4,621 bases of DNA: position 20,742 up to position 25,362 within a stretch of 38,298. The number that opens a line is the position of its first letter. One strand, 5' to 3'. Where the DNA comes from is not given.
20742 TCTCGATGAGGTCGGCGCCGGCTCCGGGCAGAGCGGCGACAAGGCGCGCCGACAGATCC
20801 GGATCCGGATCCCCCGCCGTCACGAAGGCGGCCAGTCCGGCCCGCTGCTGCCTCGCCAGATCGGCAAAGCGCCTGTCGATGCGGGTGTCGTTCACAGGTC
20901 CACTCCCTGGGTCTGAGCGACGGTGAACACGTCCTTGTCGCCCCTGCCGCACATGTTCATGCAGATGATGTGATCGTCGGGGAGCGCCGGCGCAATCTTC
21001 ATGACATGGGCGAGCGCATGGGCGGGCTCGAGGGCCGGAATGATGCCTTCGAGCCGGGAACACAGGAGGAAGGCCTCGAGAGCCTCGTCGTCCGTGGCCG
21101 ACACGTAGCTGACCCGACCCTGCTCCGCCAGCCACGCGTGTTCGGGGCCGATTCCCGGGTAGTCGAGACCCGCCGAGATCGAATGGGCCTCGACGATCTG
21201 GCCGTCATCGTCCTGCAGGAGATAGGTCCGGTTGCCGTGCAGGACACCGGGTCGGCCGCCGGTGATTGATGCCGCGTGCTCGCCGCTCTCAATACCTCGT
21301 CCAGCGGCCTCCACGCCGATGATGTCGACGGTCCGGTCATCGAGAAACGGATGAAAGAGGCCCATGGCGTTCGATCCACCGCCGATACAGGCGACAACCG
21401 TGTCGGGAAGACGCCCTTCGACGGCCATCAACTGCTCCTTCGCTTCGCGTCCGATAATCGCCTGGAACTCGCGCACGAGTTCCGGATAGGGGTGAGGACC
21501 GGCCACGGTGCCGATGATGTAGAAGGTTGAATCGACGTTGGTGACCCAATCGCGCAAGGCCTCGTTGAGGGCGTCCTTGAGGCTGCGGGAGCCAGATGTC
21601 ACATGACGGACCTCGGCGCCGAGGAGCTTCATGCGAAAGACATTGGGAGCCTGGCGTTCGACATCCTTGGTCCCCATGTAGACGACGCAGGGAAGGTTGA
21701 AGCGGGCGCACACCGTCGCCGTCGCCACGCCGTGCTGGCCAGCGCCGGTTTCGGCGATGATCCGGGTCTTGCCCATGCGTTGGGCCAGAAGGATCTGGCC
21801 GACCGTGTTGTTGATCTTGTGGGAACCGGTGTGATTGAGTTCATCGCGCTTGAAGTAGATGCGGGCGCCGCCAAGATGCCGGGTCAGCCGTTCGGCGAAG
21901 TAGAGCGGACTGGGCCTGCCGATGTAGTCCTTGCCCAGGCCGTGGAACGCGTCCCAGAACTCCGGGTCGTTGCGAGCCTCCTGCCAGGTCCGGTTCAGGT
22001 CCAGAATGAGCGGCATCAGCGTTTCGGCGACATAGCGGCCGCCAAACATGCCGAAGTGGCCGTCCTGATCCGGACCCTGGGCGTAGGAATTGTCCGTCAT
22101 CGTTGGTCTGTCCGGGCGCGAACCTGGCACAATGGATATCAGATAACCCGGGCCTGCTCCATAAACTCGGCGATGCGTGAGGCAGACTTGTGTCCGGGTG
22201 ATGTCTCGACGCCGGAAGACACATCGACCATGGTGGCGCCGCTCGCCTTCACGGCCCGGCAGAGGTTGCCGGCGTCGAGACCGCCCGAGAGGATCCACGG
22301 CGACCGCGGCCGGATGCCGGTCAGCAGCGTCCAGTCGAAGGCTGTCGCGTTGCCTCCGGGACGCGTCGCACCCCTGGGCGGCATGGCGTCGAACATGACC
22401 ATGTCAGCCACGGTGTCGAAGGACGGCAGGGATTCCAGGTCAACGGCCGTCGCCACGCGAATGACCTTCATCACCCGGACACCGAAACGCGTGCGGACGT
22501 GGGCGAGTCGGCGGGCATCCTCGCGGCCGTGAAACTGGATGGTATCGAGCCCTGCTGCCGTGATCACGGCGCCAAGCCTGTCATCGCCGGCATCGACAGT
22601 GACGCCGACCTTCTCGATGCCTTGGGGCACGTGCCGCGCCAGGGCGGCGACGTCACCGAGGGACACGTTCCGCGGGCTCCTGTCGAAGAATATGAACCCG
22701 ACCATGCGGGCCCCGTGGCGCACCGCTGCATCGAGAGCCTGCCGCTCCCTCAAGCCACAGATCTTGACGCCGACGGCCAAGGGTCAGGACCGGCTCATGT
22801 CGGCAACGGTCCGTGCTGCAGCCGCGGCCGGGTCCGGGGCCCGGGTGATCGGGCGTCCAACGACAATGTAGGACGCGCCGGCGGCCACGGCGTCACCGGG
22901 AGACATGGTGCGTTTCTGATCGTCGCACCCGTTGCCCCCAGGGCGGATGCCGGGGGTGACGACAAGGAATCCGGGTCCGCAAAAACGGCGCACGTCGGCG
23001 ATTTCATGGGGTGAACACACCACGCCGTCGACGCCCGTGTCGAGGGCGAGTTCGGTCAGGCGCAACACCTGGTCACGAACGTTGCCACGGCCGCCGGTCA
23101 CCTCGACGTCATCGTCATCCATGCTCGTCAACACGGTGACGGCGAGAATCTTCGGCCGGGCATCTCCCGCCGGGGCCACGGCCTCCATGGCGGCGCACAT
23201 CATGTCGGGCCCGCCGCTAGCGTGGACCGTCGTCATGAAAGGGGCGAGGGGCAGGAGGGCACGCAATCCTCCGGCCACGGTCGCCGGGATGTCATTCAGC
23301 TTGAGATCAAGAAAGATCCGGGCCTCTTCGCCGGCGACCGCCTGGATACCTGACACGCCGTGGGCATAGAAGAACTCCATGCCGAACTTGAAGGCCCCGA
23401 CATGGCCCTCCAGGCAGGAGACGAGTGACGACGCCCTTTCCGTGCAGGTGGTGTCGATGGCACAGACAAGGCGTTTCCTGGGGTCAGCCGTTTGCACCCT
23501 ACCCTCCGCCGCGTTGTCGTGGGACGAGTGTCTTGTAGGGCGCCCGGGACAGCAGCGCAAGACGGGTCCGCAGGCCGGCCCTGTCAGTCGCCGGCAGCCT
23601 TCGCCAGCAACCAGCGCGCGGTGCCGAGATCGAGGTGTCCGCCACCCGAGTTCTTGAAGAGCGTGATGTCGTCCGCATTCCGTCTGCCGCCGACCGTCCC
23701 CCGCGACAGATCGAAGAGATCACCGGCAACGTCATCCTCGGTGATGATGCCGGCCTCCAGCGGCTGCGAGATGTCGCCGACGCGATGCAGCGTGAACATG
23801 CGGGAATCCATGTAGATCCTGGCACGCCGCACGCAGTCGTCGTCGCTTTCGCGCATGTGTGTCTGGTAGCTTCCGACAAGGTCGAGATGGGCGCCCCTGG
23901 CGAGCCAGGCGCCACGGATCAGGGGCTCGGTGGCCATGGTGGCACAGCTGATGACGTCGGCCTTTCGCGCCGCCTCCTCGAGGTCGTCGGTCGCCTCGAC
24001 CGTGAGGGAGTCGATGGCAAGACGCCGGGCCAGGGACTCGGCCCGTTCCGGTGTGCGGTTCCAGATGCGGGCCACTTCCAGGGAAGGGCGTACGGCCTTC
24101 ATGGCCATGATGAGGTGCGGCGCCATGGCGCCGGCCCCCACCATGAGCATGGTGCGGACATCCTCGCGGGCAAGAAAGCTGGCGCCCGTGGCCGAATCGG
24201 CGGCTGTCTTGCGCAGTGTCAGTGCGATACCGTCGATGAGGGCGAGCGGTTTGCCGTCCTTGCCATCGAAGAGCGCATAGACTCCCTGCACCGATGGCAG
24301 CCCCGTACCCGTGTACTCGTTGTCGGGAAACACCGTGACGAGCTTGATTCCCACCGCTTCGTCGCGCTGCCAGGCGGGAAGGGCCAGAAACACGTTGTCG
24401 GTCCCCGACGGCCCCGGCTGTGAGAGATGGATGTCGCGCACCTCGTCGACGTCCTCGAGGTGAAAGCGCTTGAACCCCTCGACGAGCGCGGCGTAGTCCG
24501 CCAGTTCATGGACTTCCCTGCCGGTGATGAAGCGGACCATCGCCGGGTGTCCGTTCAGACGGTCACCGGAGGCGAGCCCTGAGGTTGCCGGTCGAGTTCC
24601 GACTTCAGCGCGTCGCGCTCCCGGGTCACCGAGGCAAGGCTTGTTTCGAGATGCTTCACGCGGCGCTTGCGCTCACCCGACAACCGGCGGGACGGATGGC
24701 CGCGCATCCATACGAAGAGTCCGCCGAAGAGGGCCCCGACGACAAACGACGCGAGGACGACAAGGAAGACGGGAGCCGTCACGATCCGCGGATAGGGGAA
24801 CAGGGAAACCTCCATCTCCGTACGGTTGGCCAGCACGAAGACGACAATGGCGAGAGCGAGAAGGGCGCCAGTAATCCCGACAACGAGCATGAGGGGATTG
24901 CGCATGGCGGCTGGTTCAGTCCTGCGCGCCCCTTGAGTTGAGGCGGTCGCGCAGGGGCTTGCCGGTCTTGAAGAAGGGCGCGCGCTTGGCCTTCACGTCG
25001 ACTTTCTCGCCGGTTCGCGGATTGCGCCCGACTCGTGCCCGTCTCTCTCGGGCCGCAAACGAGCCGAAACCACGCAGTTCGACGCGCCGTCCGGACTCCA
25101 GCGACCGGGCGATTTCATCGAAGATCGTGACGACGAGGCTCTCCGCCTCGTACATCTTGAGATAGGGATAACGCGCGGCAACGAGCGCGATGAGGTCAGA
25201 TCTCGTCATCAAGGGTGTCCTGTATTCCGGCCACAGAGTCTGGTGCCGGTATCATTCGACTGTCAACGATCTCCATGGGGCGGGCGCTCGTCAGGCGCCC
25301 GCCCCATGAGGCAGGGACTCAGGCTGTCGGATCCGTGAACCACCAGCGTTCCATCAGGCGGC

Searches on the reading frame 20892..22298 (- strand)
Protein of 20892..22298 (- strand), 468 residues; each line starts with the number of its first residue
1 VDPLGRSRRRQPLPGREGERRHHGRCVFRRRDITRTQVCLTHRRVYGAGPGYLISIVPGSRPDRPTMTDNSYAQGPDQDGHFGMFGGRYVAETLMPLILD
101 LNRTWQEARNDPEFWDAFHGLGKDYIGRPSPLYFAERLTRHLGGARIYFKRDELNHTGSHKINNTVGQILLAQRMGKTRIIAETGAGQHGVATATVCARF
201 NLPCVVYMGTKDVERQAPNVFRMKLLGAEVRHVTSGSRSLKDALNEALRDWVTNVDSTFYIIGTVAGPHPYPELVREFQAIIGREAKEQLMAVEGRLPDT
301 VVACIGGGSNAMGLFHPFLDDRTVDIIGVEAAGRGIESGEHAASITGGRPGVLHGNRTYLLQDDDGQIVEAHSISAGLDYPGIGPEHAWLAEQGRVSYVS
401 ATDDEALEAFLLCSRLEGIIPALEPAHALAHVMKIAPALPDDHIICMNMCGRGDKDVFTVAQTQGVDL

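Call 64: search_protein_families(library=pfam, proteins=[window:20892-22298:-], max_evalue=0.00001)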
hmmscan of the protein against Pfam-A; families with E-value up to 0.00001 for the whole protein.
window:20892-22298:- (468 aa): 1 family
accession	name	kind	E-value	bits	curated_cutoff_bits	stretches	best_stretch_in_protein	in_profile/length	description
PF00291.31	PALP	-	3.8e-44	151.7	35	1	127-451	5-295/295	Pyridoxal-phosphate dependent enzyme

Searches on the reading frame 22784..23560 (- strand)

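Call 64: search_protein_families(library=pfam, proteins=[window:22784-23560:-], max_evalue=0.00001)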
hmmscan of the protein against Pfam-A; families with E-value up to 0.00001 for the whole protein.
window:22784-23560:- (258 aa): 1 family
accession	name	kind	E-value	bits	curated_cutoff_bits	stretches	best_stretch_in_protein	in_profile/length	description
PF00215.30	OMPdecase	-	6.7e-50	170.5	27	1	30-250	2-220/221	Orotidine 5'-phosphate decarboxylase / HUMPS family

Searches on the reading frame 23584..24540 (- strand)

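Call 65: search_protein_families(library=pfam, proteins=[window:23584-24540:-], max_evalue=0.00001)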
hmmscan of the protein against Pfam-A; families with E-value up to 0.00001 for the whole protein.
window:23584-24540:- (318 aa): 3 families
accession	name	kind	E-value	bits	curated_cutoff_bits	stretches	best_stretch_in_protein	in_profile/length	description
PF02423.21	OCD_Mu_crystall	-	5.7e-51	173.8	24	1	19-309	24-304/314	Ornithine cyclodeaminase/mu-crystallin family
PF01488.26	Shikimate_DH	-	2.4e-12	47.5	24.3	1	128-216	12-98/138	Shikimate / quinate 5-dehydrogenase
PF01408.29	GFO_IDH_MocA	-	3.4e-06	28.2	24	1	131-203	3-72/120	Oxidoreductase family, NAD-binding Rossmann fold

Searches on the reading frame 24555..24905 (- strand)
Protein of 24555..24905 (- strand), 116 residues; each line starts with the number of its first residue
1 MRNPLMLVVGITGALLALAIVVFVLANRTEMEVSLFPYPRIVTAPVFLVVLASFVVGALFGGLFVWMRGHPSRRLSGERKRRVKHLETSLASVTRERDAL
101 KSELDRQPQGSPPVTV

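Call 65: search_protein_families(library=pfam, proteins=[window:24555-24905:-], max_evalue=0.00001)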
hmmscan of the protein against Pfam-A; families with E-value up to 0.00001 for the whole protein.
window:24555-24905:- (116 aa): 1 family
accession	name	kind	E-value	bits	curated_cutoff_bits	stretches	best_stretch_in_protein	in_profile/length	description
PF06305.16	LapA_dom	-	9e-09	35.6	28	1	27-90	2-63/64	Lipopolysaccharide assembly protein A domain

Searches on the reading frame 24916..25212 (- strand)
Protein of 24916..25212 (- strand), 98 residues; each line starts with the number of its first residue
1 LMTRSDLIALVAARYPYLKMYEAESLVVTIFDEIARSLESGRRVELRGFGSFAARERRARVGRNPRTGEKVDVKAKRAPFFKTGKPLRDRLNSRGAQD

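Call 65: search_protein_families(library=pfam, proteins=[window:24916-25212:-], max_evalue=0.00001)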
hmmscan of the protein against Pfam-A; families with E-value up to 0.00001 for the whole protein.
window:24916-25212:- (98 aa): 1 family
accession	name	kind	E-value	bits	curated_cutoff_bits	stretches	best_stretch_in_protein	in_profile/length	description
PF00216.26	Bac_DNA_binding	-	8.1e-28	96.9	22.4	1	2-92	1-90/90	Bacterial DNA-binding protein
